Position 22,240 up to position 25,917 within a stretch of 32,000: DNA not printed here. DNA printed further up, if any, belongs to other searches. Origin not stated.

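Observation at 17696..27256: Five-gene operon: DUF2309/DabA embedded among four complex-I-type antiporter subunits, an expanded DAB-like inorganic-carbon pump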

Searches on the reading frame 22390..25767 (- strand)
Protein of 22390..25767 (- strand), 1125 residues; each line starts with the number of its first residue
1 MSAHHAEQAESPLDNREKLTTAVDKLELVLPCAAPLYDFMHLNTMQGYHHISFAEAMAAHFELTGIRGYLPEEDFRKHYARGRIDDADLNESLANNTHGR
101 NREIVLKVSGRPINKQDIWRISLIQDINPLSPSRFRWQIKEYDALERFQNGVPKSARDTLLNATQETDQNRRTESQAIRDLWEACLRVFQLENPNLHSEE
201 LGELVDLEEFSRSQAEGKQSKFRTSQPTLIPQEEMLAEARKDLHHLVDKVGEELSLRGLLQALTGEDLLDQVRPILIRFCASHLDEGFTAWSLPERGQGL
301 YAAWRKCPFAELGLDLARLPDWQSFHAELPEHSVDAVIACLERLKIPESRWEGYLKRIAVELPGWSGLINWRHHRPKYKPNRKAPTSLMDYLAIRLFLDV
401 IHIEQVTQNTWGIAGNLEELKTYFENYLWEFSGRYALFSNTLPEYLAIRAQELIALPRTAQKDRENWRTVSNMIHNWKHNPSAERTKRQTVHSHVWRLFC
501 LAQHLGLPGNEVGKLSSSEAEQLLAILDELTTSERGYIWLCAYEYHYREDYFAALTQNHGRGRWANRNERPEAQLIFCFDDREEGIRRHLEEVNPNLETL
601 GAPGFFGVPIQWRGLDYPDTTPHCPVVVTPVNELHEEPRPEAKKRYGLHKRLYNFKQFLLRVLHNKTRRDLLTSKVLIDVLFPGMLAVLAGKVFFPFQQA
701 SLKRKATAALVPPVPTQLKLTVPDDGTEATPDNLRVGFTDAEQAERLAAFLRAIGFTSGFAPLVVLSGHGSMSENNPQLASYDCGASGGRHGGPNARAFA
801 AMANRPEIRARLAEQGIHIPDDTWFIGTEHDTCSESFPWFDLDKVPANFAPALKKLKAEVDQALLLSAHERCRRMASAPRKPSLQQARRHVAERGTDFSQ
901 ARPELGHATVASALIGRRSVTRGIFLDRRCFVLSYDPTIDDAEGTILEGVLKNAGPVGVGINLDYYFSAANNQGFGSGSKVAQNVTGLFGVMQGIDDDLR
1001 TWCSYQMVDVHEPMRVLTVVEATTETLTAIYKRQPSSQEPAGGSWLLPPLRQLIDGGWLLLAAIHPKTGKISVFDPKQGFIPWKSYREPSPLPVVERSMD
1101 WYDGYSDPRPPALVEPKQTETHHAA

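Call 3: search_protein_families(library=pfam, proteins=[window:22390-25767:-])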
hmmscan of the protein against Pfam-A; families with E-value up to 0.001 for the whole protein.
window:22390-25767:- (1125 aa): 1 family
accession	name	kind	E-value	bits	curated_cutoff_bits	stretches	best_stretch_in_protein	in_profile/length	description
PF10070.14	DabA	-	1.8e-238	794.2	25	1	23-1046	1-747/747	Probable inorganic carbon transporter subunit DabA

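Call 4: search_protein_families(library=ncbifam, proteins=[window:22390-25767:-])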
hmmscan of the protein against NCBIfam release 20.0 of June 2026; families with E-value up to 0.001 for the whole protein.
window:22390-25767:- (1125 aa): 0 families

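Call 16: find_homologous_proteins(query=window:22390-25767:-, max_evalue=1e-20)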
Query window:22390-25767:- (1125 aa): 483 proteins with E <= 1e-20 among 8000 candidates; the best 120 are listed.
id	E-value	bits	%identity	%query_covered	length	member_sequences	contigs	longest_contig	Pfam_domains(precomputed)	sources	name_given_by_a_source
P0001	0.0e+0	2633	100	100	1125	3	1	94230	PF10070.15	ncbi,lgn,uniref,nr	ncbi:DUF2309 domain-containing protein [Nitrosococcus oceani]|uniref:DUF2309 domain-containing prote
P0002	0.0e+0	1916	73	100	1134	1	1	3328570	PF10070.15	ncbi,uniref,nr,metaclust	ncbi:DUF2309 domain-containing protein [Nitrosococcus watsonii]|uniref:Probable inorganic carbon tra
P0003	0.0e+0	1624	86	70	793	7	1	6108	PF10070.15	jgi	jgi:uncharacterized protein YbcC (UPF0753/DUF2309 family)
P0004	0.0e+0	1621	64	100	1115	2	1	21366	PF10070.15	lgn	-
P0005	0.0e+0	1592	63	100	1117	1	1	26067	PF10070.15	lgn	-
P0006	0.0e+0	1422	57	100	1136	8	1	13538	PF10070.15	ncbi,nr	ncbi:MAG TPA: DUF2309 domain-containing protein [Methylococcaceae bacterium]|nr:DUF2309 domain-conta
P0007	0.0e+0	1381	57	99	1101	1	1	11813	PF10070.15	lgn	-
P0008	0.0e+0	1348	55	100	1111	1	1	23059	PF10070.15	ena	-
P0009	0.0e+0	1338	55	99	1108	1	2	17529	PF10070.15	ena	-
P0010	0.0e+0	1316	54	99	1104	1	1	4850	PF10070.15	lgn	-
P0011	0.0e+0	1310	54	100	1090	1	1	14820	PF10070.15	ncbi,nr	ncbi:MAG: uncharacterized protein H6R26_8 [Proteobacteria bacterium]|nr:uncharacterized protein [Pse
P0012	0.0e+0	1304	54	99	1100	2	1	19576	PF10070.15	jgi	-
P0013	0.0e+0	1304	54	99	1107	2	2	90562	PF10070.15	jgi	-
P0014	0.0e+0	1297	54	98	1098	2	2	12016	PF10070.15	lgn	-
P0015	0.0e+0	1292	54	98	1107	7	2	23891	PF10070.15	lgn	-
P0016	0.0e+0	1292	53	99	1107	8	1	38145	PF10070.15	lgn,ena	-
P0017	0.0e+0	1284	53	99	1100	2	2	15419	PF10070.15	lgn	-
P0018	0.0e+0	1281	54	99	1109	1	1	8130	PF10070.15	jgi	-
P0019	0.0e+0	1276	54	98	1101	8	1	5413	PF10070.15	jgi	jgi:uncharacterized protein YbcC (UPF0753/DUF2309 family)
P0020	0.0e+0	1274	54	98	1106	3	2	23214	PF10070.15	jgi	jgi:uncharacterized protein YbcC (UPF0753/DUF2309 family)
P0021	0.0e+0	1270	54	98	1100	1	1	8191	PF10070.15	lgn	-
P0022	0.0e+0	1266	53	98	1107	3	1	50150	PF10070.15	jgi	-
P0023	0.0e+0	1263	54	98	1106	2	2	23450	PF10070.15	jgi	jgi:uncharacterized protein YbcC (UPF0753/DUF2309 family)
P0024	0.0e+0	1262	53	98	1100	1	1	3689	PF10070.15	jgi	jgi:uncharacterized protein YbcC (UPF0753/DUF2309 family)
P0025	0.0e+0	1261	53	99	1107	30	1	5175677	PF10070.15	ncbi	ncbi:DUF2309 domain-containing protein [Methylocaldum gracile]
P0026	0.0e+0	1253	53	98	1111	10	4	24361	PF10070.15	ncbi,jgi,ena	jgi:uncharacterized protein YbcC (UPF0753/DUF2309 family)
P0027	0.0e+0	1239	51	99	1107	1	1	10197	PF10070.15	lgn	-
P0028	0.0e+0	1232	53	97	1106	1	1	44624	PF10070.15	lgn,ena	-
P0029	0.0e+0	1227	52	98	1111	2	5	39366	PF10070.15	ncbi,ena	-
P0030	0.0e+0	1227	53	99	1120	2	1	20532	PF10070.15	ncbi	-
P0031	0.0e+0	1222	52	98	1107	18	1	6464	PF10070.15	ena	-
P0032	0.0e+0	1214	52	99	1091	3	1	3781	PF10070.15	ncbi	ncbi:DUF2309 domain-containing protein [Methylomagnum sp.]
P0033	0.0e+0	1206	51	98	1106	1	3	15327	PF10070.15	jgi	jgi:uncharacterized protein YbcC (UPF0753/DUF2309 family)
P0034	0.0e+0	1206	52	98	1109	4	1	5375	PF10070.15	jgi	jgi:uncharacterized protein YbcC (UPF0753/DUF2309 family)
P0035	0.0e+0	1202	51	97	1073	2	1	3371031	PF10070.15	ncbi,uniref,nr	ncbi:DUF2309 family protein [Methylococcus geothermalis]|uniref:Probable inorganic carbon transporte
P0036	0.0e+0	1199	50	98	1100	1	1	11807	PF10070.15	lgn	-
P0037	0.0e+0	1197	50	98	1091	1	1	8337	PF10070.15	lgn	-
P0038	0.0e+0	1193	50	99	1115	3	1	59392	PF10070.15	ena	-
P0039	0.0e+0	1192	51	98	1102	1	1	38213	PF10070.15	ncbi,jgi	jgi:uncharacterized protein YbcC (UPF0753/DUF2309 family)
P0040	0.0e+0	1192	50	99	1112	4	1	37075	PF10070.15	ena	-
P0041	0.0e+0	1191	51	98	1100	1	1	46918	PF10070.15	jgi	jgi:uncharacterized protein YbcC (UPF0753/DUF2309 family)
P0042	0.0e+0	1184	49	100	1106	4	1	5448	PF10070.15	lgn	-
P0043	0.0e+0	1184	50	99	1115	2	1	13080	PF10070.15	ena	-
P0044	0.0e+0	1177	51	98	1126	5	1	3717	PF10070.15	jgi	-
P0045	0.0e+0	1176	50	98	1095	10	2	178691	PF10070.15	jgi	jgi:hypothetical protein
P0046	0.0e+0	1176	50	99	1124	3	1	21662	PF10070.15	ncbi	-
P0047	0.0e+0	1171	50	98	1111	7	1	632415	PF10070.15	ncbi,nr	ncbi:MAG: DUF2309 domain-containing protein [Candidatus Competibacteraceae bacterium]|nr:DUF2309 dom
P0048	0.0e+0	1171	50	97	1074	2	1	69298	PF10070.15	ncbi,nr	ncbi:DUF2309 domain-containing protein [Methylococcus capsulatus]|nr:DUF2309 domain-containing prote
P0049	0.0e+0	1169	50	98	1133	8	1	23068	PF10070.15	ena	-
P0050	0.0e+0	1168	50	98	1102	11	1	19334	PF10070.15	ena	-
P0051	0.0e+0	1167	50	98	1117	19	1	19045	PF10070.15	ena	-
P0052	0.0e+0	1164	50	98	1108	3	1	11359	PF10070.15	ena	-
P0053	0.0e+0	1163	50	98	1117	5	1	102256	PF10070.15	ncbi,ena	-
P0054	0.0e+0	1160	50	99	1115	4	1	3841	PF10070.15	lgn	-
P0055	0.0e+0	1160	50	98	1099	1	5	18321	PF10070.15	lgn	-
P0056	0.0e+0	1159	50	98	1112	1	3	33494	PF10070.15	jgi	jgi:uncharacterized protein YbcC (UPF0753/DUF2309 family)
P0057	0.0e+0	1155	49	99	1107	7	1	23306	PF10070.15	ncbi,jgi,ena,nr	ncbi:MAG TPA: DUF2309 domain-containing protein [Candidatus Competibacteraceae bacterium]|nr:DUF2309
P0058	0.0e+0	1147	50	99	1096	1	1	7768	PF10070.15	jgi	jgi:uncharacterized protein YbcC (UPF0753/DUF2309 family)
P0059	0.0e+0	1141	50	99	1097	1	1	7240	PF10070.15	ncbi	-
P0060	0.0e+0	1140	49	99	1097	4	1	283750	PF10070.15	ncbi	ncbi:MAG: DUF2309 domain-containing protein [Candidatus Competibacter sp.]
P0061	0.0e+0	1140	49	99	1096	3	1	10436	PF10070.15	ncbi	-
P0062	0.0e+0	1136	50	98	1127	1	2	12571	PF10070.15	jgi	jgi:hypothetical protein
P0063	0.0e+0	1134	50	98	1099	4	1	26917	PF10070.15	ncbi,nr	ncbi:MAG: DUF2309 domain-containing protein [Candidatus Competibacter sp.]|nr:DUF2309 domain-contain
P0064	0.0e+0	1134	50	98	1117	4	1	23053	PF10070.15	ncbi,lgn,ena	-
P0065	0.0e+0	1131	48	99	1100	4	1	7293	PF10070.15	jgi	-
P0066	0.0e+0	1129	49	99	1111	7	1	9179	PF10070.15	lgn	-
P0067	0.0e+0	1129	48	99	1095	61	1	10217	PF10070.15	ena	-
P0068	0.0e+0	1128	49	98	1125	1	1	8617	PF10070.15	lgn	-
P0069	0.0e+0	1127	49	98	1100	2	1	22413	PF10070.15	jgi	jgi:uncharacterized protein YbcC (UPF0753/DUF2309 family)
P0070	0.0e+0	1123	49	98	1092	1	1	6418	PF10070.15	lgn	-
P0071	0.0e+0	1121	49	98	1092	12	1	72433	PF10070.15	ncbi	-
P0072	0.0e+0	1120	50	99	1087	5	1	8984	PF10070.15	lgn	-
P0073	0.0e+0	1120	47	100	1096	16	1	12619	PF10070.15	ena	-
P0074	0.0e+0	1119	49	98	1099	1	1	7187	PF10070.15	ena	-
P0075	0.0e+0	1118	47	100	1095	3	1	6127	PF10070.15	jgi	-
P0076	0.0e+0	1117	48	98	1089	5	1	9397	PF10070.15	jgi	-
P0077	0.0e+0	1115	48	99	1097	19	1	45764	PF10070.15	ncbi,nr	ncbi:MAG TPA: DUF2309 domain-containing protein [Nitrosospira sp.]|nr:DUF2309 domain-containing prot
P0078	0.0e+0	1114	47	98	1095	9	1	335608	PF10070.15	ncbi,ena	-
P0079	0.0e+0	1113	48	100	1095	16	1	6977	PF10070.15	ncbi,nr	ncbi:MAG TPA: DUF2309 domain-containing protein [Nitrosospira sp.]|nr:DUF2309 domain-containing prot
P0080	0.0e+0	1113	49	99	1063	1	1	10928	PF10070.15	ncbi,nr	ncbi:MAG: DUF2309 domain-containing protein [Methylococcaceae bacterium]|nr:DUF2309 domain-containin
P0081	0.0e+0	1112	48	99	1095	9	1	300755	PF10070.15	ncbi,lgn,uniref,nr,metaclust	ncbi:DUF2309 domain-containing protein [Nitrosospira sp. Nsp13]|uniref:DUF2309 domain-containing pro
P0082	0.0e+0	1108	49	98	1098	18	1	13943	PF10070.15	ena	-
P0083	0.0e+0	1107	46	100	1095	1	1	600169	PF10070.15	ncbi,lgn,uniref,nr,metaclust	ncbi:DUF2309 domain-containing protein [Nitrosovibrio tenuis]|uniref:Probable inorganic carbon trans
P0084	0.0e+0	1107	48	98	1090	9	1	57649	PF10070.15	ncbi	ncbi:MAG: DUF2309 domain-containing protein [Methylobacter sp.]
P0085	0.0e+0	1103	48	98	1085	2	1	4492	PF10070.15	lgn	-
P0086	0.0e+0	1102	49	98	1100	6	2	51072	PF10070.15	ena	-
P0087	0.0e+0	1101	48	98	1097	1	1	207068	PF10070.15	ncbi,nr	ncbi:MAG: DUF2309 domain-containing protein [Methylobacter sp.]|nr:DUF2309 domain-containing protein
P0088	0.0e+0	1098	48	98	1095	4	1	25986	PF10070.15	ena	-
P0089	0.0e+0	1097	47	98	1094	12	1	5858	PF10070.15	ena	-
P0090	0.0e+0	1097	48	99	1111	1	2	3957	PF10070.15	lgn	-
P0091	0.0e+0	1097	48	98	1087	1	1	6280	PF10070.15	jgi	-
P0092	0.0e+0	1097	48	98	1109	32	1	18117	PF10070.15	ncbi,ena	-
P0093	0.0e+0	1096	48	98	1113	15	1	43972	PF10070.15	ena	-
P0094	0.0e+0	1096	47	99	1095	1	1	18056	PF10070.15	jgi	jgi:uncharacterized protein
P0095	0.0e+0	1094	47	99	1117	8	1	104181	PF10070.15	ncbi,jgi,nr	ncbi:MAG: DUF2309 domain-containing protein [Methylobacter tundripaludum]|nr:DUF2309 domain-containi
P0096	0.0e+0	1093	47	99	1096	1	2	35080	PF10070.15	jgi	jgi:uncharacterized protein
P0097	0.0e+0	1093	48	98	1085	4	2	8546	PF10070.15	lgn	-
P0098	0.0e+0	1093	47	98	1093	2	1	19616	PF10070.15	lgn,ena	-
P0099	0.0e+0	1093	48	98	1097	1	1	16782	PF10070.15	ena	-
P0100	0.0e+0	1092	47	98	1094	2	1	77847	PF10070.15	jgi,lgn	jgi:uncharacterized protein YbcC (UPF0753/DUF2309 family)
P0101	0.0e+0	1092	48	98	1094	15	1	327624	PF10070.15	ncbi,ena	-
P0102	0.0e+0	1092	48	99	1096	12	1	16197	PF10070.15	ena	-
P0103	0.0e+0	1091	46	99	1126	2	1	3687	PF10070.15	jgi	jgi:uncharacterized protein YbcC (UPF0753/DUF2309 family)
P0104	0.0e+0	1088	48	98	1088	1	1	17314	PF10070.15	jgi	jgi:uncharacterized protein YbcC (UPF0753/DUF2309 family)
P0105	0.0e+0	1087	47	99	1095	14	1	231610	PF10070.15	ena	-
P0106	0.0e+0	1086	47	98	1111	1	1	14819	PF10070.15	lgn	-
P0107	0.0e+0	1086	48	98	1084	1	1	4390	PF10070.15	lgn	-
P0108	0.0e+0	1085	47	98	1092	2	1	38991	PF10070.15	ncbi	-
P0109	0.0e+0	1085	48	98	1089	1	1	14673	PF10070.15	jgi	jgi:uncharacterized protein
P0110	0.0e+0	1085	48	99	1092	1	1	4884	PF10070.15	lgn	-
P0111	0.0e+0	1085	47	98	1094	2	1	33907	PF10070.15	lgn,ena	-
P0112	0.0e+0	1085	48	98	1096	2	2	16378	PF10070.15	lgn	-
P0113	0.0e+0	1085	47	98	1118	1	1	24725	PF10070.15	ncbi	-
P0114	0.0e+0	1084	46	99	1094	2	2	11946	PF10070.15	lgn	-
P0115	0.0e+0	1084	47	98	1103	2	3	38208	PF10070.15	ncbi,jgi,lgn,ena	ncbi:MAG: DUF2309 domain-containing protein [Nitrosomonadaceae bacterium]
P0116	0.0e+0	1084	48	99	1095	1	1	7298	PF10070.15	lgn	-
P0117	0.0e+0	1083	47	98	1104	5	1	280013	PF10070.15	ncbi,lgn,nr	ncbi:MAG: DUF2309 domain-containing protein [Methylobacter sp.]|nr:DUF2309 domain-containing protein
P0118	0.0e+0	1083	47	99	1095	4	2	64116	PF10070.15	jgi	jgi:uncharacterized protein YbcC (UPF0753/DUF2309 family)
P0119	0.0e+0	1083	47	99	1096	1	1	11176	PF10070.15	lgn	-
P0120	0.0e+0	1083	47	99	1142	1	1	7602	PF10070.15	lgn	-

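Call 18: find_related_loci(query=A1, collection=genome_contigs, flank=10000)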
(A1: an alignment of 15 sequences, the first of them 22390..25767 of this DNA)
Query A1 (1125 aa) in genome_contigs; peptide patterns used: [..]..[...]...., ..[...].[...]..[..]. (x = any residue, [..] = any of these).
600 stretches matched a pattern (row limit reached: there are more); 562 encode a relative of the query (tblastn E <= 1e-3); the best 80 are kept; 80 distinct loci.
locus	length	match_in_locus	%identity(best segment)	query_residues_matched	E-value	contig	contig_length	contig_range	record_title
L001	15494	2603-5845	51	16-1114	0e+0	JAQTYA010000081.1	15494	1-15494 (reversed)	MAG: Methylococcus sp. isolate STC_26 NODE_8322_length_15494_cov_4.535173_Sandtown_C, whole genome shotgun sequence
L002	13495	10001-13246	51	9-1114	0e+0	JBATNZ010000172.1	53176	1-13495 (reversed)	MAG: Candidatus Contendobacter sp. isolate MFD10518_ilm_asm_bin19 k127_178283, whole genome shotgun sequence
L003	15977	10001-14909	50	13-1114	0e+0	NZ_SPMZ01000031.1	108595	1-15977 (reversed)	Candidatus Competibacter phosphatis strain SBR_G GAO5_binned_c31, whole genome shotgun sequence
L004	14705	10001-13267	50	10-1114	0e+0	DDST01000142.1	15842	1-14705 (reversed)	MAG TPA_asm: Proteobacteria bacterium UBA2383 UBA2383_contig_24373, whole genome shotgun sequence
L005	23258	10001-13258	49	3-1115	0e+0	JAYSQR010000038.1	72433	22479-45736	MAG: Nitrosospira sp. isolate GFS_11830 GFS_11830_37, whole genome shotgun sequence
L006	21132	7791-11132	50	3-1114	0e+0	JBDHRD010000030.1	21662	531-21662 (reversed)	MAG: Candidatus Contendobacter sp. isolate AS-MESO-3CA.410 NODE_10412_length_21662_cov_12.026407, whole genome shotgun s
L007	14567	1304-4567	49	22-1114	0e+0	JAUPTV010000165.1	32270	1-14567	MAG: Pseudomonadota bacterium isolate erpe_2018_sw_3hr_WHONDRS-SW48-000086_B_bin.13 scaffold_385199, whole genome shotgu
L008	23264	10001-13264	49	4-1114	0e+0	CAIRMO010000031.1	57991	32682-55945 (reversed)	MAG: uncultured Candidatus Competibacteraceae bacterium isolate Loclat_bin-08336 genome assembly, contig: bin-08336:031/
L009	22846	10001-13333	49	12-1114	0e+0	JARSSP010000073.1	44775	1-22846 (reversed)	MAG: Candidatus Contendobacter sp. isolate SCELSE-3-Con NODE_817_length_44775_cov_97.816391, whole genome shotgun sequen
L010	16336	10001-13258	49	3-1115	0e+0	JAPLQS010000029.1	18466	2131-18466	MAG: Nitrosospira sp. isolate LacPavin_0818_WC40_MAG_55_48 LacPavin_0818_WC40_scaffold_567697, whole genome shotgun sequ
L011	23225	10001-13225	48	16-1118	0e+0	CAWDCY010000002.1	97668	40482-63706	MAG: uncultured beta proteobacterium isolate MFD02832.bin.2.17 genome assembly, contig: contig_33716, whole genome shotg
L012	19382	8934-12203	48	1-1115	0e+0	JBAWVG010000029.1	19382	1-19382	MAG: Nitrosomonadaceae bacterium isolate ELA005 MAG005_29, whole genome shotgun sequence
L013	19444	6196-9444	48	6-1114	0e+0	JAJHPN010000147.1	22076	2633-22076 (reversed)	MAG: Candidatus Contendobacter sp. isolate GW-Mt35 NODE_139_length_22076_cov_21.925190, whole genome shotgun sequence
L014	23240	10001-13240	48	10-1118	0e+0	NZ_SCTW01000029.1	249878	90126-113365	MAG: Methylobacter sp. isolate FW305_bin.9 FW305_bin.9-8812, whole genome shotgun sequence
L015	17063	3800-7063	47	1-1115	0e+0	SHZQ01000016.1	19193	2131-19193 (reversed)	MAG: Methyloglobulus sp. isolate Baikal-deep-G142 BA1250-20M-C273, whole genome shotgun sequence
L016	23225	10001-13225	47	16-1115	0e+0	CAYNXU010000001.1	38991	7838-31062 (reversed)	MAG TPA_asm: uncultured Nitrosomonas sp. isolate SRP287453_co1_102 genome assembly, contig: NODE_1651_length_38991_cov_4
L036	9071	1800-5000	46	16-1117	0e+0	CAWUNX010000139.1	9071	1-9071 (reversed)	MAG: uncultured Methylocucumis sp. isolate SRR1522971_concoct_76_1705335399 genome assembly, contig: ERZ11848521.5337, w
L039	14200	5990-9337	47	10-1125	0e+0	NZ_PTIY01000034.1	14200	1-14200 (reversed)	Methylobacter tundripaludum strain OWC-G53F Ga0139037_134, whole genome shotgun sequence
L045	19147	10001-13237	47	12-1115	0e+0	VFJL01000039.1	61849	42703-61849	MAG: Nitrosomonadales bacterium isolate Bin_61_7 c_000001471649, whole genome shotgun sequence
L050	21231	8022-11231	46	14-1115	0e+0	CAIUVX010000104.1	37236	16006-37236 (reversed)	MAG: uncultured Methylococcales bacterium isolate Kiruna_bin-09260 genome assembly, contig: bin-09260:104/210, whole gen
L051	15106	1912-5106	46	14-1115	0e+0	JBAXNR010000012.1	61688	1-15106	MAG: Methylococcales bacterium isolate ELA484 MAG484_12, whole genome shotgun sequence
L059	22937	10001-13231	44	14-1115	0e+0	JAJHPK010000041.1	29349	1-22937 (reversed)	MAG: Nitrosomonas sp. isolate GW-Mt58 NODE_89_length_29349_cov_18.156868, whole genome shotgun sequence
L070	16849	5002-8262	45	14-1122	0e+0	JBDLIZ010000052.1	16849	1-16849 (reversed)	MAG: Pseudomonadota bacterium isolate MAG064 MAG064_52, whole genome shotgun sequence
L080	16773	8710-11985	44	1-1119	0e+0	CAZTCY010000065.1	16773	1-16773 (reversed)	MAG TPA_asm: uncultured Nitrosomonas sp. isolate SRP344714_co1_278 genome assembly, contig: NODE_6356_length_16773_cov_1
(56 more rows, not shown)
